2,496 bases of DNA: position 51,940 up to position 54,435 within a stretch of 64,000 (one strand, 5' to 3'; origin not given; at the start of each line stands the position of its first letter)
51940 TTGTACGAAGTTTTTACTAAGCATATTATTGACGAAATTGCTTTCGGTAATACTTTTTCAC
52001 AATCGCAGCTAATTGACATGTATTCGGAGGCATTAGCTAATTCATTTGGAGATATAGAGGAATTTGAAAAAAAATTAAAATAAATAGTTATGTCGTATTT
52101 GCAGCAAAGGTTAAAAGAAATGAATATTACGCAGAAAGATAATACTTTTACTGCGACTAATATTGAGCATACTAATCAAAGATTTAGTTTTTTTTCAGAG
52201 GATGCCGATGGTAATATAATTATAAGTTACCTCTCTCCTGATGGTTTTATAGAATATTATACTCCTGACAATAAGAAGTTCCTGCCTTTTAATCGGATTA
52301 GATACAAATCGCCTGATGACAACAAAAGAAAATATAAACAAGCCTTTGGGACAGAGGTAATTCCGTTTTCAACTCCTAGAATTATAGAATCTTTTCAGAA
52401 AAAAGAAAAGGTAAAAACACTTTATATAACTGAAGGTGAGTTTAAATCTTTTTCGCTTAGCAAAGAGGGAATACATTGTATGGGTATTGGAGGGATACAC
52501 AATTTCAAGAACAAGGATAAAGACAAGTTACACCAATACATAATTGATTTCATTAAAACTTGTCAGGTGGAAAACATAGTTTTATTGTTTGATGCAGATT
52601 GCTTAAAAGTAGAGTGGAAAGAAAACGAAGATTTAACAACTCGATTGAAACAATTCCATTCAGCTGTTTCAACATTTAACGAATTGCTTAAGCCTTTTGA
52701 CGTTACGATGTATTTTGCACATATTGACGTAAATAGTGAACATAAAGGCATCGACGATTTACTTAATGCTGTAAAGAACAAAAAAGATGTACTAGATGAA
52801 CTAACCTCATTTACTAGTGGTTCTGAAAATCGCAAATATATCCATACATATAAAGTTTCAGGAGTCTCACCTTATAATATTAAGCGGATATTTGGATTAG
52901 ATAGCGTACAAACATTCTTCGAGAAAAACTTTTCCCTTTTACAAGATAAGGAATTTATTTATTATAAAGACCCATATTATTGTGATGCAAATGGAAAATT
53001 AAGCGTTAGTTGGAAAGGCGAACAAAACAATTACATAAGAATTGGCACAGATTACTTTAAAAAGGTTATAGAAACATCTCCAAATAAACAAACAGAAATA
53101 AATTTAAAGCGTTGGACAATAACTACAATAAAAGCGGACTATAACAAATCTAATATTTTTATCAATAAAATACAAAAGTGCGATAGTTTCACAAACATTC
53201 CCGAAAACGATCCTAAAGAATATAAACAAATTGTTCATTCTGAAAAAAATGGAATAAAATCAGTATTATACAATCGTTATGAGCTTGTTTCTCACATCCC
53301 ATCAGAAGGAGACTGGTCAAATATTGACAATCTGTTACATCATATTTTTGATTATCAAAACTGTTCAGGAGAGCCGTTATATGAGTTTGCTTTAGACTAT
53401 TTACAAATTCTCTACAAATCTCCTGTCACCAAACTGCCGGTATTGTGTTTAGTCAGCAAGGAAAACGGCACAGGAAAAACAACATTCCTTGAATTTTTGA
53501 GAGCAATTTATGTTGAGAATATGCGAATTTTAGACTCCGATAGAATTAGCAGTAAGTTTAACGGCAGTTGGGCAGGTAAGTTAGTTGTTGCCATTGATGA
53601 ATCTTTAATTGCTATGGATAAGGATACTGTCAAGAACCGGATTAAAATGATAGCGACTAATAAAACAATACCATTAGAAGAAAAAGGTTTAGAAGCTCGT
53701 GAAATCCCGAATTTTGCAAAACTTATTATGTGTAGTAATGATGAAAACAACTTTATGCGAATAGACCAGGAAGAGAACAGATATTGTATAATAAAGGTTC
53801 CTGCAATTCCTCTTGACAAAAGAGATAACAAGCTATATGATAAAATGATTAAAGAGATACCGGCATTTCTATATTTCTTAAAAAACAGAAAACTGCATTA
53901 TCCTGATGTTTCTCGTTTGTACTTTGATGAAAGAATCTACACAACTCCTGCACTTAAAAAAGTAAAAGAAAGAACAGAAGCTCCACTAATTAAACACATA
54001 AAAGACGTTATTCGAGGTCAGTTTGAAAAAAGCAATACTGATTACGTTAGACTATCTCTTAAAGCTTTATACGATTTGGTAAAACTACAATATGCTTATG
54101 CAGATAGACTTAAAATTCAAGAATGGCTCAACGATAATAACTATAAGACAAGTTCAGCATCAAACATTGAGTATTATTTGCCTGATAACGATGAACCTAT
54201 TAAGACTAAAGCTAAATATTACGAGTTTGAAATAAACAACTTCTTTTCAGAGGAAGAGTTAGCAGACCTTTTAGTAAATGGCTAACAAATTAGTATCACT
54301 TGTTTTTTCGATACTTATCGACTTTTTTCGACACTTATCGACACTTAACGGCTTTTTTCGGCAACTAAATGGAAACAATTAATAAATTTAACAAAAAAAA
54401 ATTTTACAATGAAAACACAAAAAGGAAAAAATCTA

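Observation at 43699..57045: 13.3-kb replicative integrative element in tRNA-Val with precisely definable att sites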

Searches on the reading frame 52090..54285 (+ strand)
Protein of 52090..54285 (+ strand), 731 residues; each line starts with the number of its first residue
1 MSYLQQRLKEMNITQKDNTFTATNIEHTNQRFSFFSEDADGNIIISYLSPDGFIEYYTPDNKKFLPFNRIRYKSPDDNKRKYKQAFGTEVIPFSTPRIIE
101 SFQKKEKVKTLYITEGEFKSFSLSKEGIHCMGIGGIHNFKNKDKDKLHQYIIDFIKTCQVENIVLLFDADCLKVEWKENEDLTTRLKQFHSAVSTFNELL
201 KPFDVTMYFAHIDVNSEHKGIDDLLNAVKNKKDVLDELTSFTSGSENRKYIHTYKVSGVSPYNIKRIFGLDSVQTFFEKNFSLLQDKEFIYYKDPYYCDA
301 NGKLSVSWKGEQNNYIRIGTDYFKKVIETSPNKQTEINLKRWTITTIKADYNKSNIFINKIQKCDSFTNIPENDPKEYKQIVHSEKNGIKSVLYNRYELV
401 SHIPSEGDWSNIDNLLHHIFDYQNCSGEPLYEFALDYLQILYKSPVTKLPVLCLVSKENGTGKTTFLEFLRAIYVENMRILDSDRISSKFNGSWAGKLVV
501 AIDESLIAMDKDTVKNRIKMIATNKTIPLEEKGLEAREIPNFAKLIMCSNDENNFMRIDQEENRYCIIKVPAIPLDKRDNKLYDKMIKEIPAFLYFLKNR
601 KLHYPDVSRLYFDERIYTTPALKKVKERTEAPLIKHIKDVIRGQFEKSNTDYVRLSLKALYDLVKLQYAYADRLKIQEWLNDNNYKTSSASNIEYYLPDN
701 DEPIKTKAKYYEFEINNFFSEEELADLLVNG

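Call 7: search_protein_families(library=pfam, proteins=[window:52090-54285:+], max_evalue=0.01)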
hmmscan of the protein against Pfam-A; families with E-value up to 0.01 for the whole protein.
window:52090-54285:+ (731 aa): 2 families
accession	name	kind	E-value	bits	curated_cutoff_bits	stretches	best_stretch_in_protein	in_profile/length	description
PF19263.5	DUF5906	-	6.1e-22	78.9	27.6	1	454-562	1-111/114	Family of unknown function (DUF5906)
PF12965.13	DUF3854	-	3e-09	37.3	23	1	110-228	12-126/130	Domain of unknown function (DUF3854)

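Call 8: search_protein_families(library=padloc, proteins=[window:52090-54285:+], max_evalue=0.01)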
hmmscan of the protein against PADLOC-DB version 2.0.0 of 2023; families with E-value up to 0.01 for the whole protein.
window:52090-54285:+ (731 aa): 0 families

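Call 23: search_protein_families(library=phrogs, proteins=[window:52090-54285:+], max_evalue=0.01)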
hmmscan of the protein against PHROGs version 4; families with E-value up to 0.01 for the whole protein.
window:52090-54285:+ (731 aa): 3 families
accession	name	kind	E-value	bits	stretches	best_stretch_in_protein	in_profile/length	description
phrog_1156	-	DNA, RNA and nucleotide metabolism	9.8e-16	58.4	1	370-597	508-716/855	DNA primase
phrog_1829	-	DNA, RNA and nucleotide metabolism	2.7e-15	56.6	1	459-614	513-670/772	DNA primase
phrog_4762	-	unknown function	7.3e-06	25.2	1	365-588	432-640/822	-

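Call 24: search_protein_families(library=ncbifam, proteins=[window:52090-54285:+], max_evalue=0.01)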
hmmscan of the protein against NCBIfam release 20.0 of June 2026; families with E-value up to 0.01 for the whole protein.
window:52090-54285:+ (731 aa): 0 families

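Call 25: find_homologous_proteins(query=window:52090-54285:+, max_evalue=1e-10)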
Query window:52090-54285:+ (731 aa): 393 proteins with E <= 1e-10 among 8000 candidates; the best 120 are listed.
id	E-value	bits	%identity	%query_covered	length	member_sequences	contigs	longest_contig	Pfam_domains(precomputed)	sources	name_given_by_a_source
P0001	0.0e+0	1663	100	100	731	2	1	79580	PF19263.6,PF12965.14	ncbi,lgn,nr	ncbi:MAG: DUF3854 domain-containing protein [Bacteroidales bacterium]|nr:DUF3854 domain-containing p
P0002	0.0e+0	1186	71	100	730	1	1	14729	PF19263.6,PF12965.14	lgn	-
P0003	0.0e+0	1169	70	100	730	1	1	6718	PF19263.6,PF12965.14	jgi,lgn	jgi:hypothetical protein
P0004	0.0e+0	1018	63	99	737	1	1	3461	PF19263.6,PF12965.14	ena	-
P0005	0.0e+0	1016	63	100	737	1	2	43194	PF19263.6,PF12965.14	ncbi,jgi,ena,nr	ncbi:MAG: DUF5906 domain-containing protein [Firmicutes bacterium]|nr:DUF5906 domain-containing prot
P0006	9.2e-296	1001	63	100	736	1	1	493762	PF19263.6,PF00910.29,PF12965.14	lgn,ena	-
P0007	6.1e-295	998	61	99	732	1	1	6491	PF19263.6,PF12965.14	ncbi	-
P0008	8.4e-291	985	61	99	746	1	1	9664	PF19263.6,PF12965.14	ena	-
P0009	9.3e-286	968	61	99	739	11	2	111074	PF19263.6,PF12965.14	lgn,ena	-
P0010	2.3e-282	957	60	99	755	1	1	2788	PF19263.6,PF12965.14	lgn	-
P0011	7.7e-281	952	59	99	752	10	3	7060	PF19263.6,PF12965.14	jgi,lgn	jgi:hypothetical protein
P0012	1.2e-276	938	57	99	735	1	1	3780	PF19263.6,PF12965.14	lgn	-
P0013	2.0e-276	937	57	99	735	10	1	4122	PF19263.6,PF12965.14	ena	-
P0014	5.2e-276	936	56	100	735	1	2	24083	PF19263.6,PF12965.14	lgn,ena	-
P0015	9.2e-276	935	57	99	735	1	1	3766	PF19263.6,PF12965.14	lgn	-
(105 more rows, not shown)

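Call 26: find_encoding_contigs(protein=P0006, flank=10000, max_places=3)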
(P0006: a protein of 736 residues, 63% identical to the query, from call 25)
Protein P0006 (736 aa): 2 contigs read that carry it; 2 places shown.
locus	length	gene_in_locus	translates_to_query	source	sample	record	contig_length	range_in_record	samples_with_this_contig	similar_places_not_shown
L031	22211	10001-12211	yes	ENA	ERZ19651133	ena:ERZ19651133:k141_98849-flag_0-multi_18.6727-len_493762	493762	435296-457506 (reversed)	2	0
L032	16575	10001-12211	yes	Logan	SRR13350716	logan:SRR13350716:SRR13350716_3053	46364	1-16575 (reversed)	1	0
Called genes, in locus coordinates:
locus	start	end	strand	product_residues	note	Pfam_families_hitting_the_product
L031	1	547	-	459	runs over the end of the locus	PF09112:N-glycanase_N, PF09113:N-glycanase_C, PF18962:Por_Secre_tail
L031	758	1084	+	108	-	PF02656:DUF202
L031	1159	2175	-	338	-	-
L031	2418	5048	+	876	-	PF13620:CarboxypepD_reg, PF13715:CarbopepD_reg_2, PF18939:DUF5686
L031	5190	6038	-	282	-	PF13431:TPR_17 (faint), PF00515:TPR_1 (faint), PF13181:TPR_8 (faint), PF13432:TPR_16 (faint), PF14559:TPR_19 (weak), PF07719:TPR_2 (faint), PF13428:TPR_14 (faint)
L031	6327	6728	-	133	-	PF09413:DUF2007 (weak)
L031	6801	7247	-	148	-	-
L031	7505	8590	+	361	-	-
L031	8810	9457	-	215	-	PF01381:HTH_3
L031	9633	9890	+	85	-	PF12728:HTH_17 (weak)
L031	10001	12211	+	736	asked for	PF12965:DUF3854 (faint), PF00910:RNA_helicase (faint), PF19263:DUF5906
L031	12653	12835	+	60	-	-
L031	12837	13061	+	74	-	-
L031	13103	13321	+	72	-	-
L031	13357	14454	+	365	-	PF18030:Rimk_N, PF02222:ATP-grasp (faint), PF14397:ATPgrasp_ST (faint), PF02655:ATP-grasp_3, PF08443:RimK, PF14398:ATPgrasp_YheCD (faint), PF02955:GSH-S_ATP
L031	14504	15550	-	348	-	-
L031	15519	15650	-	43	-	-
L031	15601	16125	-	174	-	-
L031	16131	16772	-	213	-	-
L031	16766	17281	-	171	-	-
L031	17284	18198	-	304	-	-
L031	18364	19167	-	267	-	PF05168:HEPN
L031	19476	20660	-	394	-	PF17293:Arm-DNA-bind_5 (weak), PF13102:Phage_int_SAM_5, PF00589:Phage_integrase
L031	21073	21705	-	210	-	PF01227:GTP_cyclohydroI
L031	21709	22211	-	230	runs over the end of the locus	PF00753:Lactamase_B, PF19583:ODP (faint)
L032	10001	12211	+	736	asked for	PF12965:DUF3854 (faint), PF00910:RNA_helicase (faint), PF19263:DUF5906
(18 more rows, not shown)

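Call 27: find_encoding_contigs(protein=P0009, flank=10000, max_places=3)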
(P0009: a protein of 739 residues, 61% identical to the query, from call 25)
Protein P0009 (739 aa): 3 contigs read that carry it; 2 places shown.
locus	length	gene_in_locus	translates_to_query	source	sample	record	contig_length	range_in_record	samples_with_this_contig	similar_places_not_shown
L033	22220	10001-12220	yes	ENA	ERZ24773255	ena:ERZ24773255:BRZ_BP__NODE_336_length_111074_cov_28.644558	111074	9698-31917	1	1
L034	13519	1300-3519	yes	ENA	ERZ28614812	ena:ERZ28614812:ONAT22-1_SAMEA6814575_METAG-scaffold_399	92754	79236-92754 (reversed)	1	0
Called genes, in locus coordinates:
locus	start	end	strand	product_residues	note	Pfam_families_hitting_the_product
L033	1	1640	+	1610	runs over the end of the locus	PF16593:Cas9-BH (weak), PF13395:HNH_4, PF18541:RuvC_III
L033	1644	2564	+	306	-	PF01867:Cas_Cas1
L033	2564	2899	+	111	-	PF20803:PaaX_M (weak), PF09827:CRISPR_Cas2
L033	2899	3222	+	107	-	-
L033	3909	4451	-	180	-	PF01558:POR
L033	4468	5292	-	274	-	PF02775:TPP_enzyme_C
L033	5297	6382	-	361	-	PF01855:POR_N, PF17147:PFOR_II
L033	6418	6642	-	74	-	PF14697:Fer4_21 (faint), PF25160:LdpA_Fe-S-bd (faint), PF12797:Fer4_2 (weak), PF12837:Fer4_6 (weak), PF13237:Fer4_10 (weak), PF00037:Fer4 (weak), PF12838:Fer4_7, PF13187:Fer4_9 (weak), +2 more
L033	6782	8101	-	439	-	PF00155:Aminotran_1_2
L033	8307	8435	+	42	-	-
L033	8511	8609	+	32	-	-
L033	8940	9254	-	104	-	PF12844:HTH_19, PF01381:HTH_3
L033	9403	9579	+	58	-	-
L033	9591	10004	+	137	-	PF02810:SEC-C (weak)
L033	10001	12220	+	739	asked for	PF12965:DUF3854 (weak), PF19263:DUF5906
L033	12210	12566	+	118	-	-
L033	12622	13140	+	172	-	-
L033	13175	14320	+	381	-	-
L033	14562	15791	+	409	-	PF01343:Peptidase_S49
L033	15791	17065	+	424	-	-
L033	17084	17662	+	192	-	-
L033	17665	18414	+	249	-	-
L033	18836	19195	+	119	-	-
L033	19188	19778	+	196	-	-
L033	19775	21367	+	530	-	-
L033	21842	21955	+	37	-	-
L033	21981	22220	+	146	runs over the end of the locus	PF04002:RadC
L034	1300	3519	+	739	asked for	PF12965:DUF3854 (weak), PF19263:DUF5906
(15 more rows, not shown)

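Call 28: find_encoding_contigs(protein=P0002, flank=10000, max_places=3)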
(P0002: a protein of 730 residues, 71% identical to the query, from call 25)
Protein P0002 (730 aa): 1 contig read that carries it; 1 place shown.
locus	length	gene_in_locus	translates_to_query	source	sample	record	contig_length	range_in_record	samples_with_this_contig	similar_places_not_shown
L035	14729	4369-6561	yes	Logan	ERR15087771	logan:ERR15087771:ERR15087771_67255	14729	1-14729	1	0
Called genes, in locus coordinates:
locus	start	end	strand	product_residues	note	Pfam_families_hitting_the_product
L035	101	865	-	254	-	PF01381:HTH_3 (weak), PF13443:HTH_26 (faint)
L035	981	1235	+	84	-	PF12728:HTH_17 (weak)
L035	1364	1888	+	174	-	-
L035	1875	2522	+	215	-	-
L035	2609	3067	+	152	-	-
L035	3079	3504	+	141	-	-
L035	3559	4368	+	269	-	-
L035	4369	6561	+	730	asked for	PF12965:DUF3854 (weak), PF19263:DUF5906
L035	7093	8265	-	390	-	PF17293:Arm-DNA-bind_5, PF13102:Phage_int_SAM_5, PF00589:Phage_integrase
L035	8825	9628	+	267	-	PF04338:DUF481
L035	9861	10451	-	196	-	-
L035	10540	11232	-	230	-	-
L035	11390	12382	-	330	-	PF13793:Pribosyltran_N, PF00156:Pribosyltran, PF14572:Pribosyl_synth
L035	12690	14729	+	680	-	?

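Call 30: find_encoding_contigs(protein=P0001, flank=10000, max_places=3)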
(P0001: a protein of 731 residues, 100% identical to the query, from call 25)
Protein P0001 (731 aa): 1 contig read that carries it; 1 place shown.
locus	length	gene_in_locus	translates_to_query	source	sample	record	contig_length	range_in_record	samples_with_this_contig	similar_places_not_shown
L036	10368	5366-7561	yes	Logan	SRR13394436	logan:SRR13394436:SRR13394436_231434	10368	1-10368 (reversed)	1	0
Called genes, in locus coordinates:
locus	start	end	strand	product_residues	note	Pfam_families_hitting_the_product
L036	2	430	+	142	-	?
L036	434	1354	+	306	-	-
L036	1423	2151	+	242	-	-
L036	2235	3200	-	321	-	PF01381:HTH_3, PF13443:HTH_26 (weak)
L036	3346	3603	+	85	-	PF12728:HTH_17 (faint)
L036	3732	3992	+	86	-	-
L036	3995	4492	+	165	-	-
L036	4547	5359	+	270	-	-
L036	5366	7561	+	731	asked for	PF12965:DUF3854, PF19263:DUF5906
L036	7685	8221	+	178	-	-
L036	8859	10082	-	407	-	PF17293:Arm-DNA-bind_5 (weak), PF13102:Phage_int_SAM_5, PF00589:Phage_integrase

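Call 37: find_related_loci(query=A1, collection=viral_contigs, flank=10000)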
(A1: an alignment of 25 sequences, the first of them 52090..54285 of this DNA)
Query A1 (731 aa) in viral_contigs; peptide patterns used: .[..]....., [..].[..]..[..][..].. (x = any residue, [..] = any of these).
58 stretches matched a pattern; 15 encode a relative of the query (tblastn E <= 1e-3); 15 distinct loci.
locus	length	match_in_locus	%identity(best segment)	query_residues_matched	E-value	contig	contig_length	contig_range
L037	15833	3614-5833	50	1-728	0e+0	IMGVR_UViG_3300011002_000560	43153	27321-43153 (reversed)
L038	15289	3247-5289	42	1-672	3e-167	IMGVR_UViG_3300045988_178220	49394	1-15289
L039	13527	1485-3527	41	1-672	1e-165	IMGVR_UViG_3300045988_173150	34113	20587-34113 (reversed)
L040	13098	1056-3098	41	1-672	2e-165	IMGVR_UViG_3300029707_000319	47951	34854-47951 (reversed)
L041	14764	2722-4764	41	1-672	2e-164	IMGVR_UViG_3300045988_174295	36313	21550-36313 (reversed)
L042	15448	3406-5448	41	1-672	4e-163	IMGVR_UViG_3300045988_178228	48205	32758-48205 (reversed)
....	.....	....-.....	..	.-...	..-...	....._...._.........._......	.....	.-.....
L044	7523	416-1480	32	298-662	1e-41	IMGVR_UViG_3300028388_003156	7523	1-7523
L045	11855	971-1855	36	315-626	1e-39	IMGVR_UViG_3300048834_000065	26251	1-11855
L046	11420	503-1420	34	315-637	1e-36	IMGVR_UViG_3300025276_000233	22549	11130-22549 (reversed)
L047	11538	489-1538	32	315-658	2e-36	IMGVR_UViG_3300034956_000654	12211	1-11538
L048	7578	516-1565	32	315-658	3e-36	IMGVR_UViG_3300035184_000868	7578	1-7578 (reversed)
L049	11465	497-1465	33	315-653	3e-36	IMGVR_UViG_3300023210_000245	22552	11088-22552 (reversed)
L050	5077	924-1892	32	315-653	5e-36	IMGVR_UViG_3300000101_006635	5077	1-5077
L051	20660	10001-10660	23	361-590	9e-14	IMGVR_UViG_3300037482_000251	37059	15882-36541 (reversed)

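Call 38: find_related_loci(query=A1, collection=metagenome_contigs, flank=10000)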
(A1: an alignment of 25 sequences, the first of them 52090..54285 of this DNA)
Query A1 (731 aa) in metagenome_contigs; peptide patterns used: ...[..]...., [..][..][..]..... (x = any residue, [..] = any of these).
350 stretches matched a pattern; 131 encode a relative of the query (tblastn E <= 1e-3); the best 80 are kept; 75 distinct loci.
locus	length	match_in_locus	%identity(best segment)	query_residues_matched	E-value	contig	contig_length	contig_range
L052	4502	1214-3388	63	1-721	0e+0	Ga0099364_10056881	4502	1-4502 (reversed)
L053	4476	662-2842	59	2-724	0e+0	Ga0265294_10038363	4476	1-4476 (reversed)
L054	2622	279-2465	54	1-727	0e+0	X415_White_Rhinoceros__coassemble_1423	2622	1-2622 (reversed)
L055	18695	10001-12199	53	1-730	0e+0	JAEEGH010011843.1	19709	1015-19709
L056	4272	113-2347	50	1-727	0e+0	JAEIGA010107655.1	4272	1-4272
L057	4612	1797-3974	51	1-727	0e+0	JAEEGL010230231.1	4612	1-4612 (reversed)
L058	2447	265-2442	50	1-727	0e+0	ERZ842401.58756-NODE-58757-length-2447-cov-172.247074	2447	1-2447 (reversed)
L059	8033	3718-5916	48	1-727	0e+0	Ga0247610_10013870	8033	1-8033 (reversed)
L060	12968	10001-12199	51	1-727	0e+0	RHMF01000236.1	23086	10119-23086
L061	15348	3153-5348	50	1-730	0e+0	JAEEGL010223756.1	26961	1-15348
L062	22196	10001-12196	50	1-730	0e+0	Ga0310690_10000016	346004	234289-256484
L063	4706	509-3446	48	1-731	0e+0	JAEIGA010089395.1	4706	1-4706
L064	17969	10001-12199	47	1-727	0e+0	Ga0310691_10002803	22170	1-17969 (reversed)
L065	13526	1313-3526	50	1-727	0e+0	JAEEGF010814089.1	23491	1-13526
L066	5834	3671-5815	51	1-695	0e+0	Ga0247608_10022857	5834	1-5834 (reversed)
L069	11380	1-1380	72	270-729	0e+0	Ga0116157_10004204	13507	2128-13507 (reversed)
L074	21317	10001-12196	63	1-728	0e+0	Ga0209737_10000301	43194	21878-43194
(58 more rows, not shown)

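Call 58: search_protein_families(library=phrogs, proteins=[L069:2275-2838:+, L069:3122-3733:+, L069:4013-4564:+, L069:4521-5153:+, L069:5686-6435:+, L069:6466-7161:+, L069:7504-8130:+, L069:9273-9692:+, L069:9695-10135:+, L069:10715-11266:+], max_evalue=0.001)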
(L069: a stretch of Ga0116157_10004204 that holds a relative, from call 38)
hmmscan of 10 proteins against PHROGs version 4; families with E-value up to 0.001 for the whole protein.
L069:2275-2838:+ (187 aa): 1 family
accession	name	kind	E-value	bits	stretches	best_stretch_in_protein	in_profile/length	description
phrog_403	-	DNA, RNA and nucleotide metabolism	5.4e-05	23.2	1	80-173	153-249/321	DNA polymerase exonuclease subunit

L069:3122-3733:+ (203 aa): 0 families

L069:4013-4564:+ (183 aa): 0 families

L069:4521-5153:+ (210 aa): 4 families
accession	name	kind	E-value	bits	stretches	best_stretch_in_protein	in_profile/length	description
phrog_2666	-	head and packaging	2.4e-06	27.5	1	7-200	314-522/555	terminase large subunit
phrog_2467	-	unknown function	0.00012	22.2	1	10-55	4-50/502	-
phrog_5156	-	unknown function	0.00051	19.2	0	90-171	655-741/824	-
phrog_6931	-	unknown function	0.00059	20.1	0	1-36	172-208/343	-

L069:5686-6435:+ (249 aa): 0 families

L069:6466-7161:+ (231 aa): 0 families

L069:7504-8130:+ (208 aa): 0 families

L069:9273-9692:+ (139 aa): 0 families

L069:9695-10135:+ (146 aa): 0 families

L069:10715-11266:+ (183 aa): 8 families
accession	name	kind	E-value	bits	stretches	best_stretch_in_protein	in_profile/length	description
phrog_3513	-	lysis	2.9e-48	165.7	1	1-160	641-798/1434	endolysin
phrog_12727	-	lysis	2.6e-36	126.7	1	3-157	3-155/393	endolysin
phrog_1309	-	lysis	4.3e-36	126.2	1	6-155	3-153/410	endolysin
phrog_18032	-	lysis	2.2e-30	107.2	1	5-156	6-156/248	endolysin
phrog_10967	-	lysis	2.5e-27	97.3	1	5-155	6-155/266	endolysin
phrog_326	-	other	1.2e-15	57.7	1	4-159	128-284/985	tail protein with endopeptidase domain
phrog_8251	-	lysis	1e-12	49.2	1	43-157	46-152/250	endolysin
phrog_10051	-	lysis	4e-08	33.8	1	25-164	99-227/455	endolysin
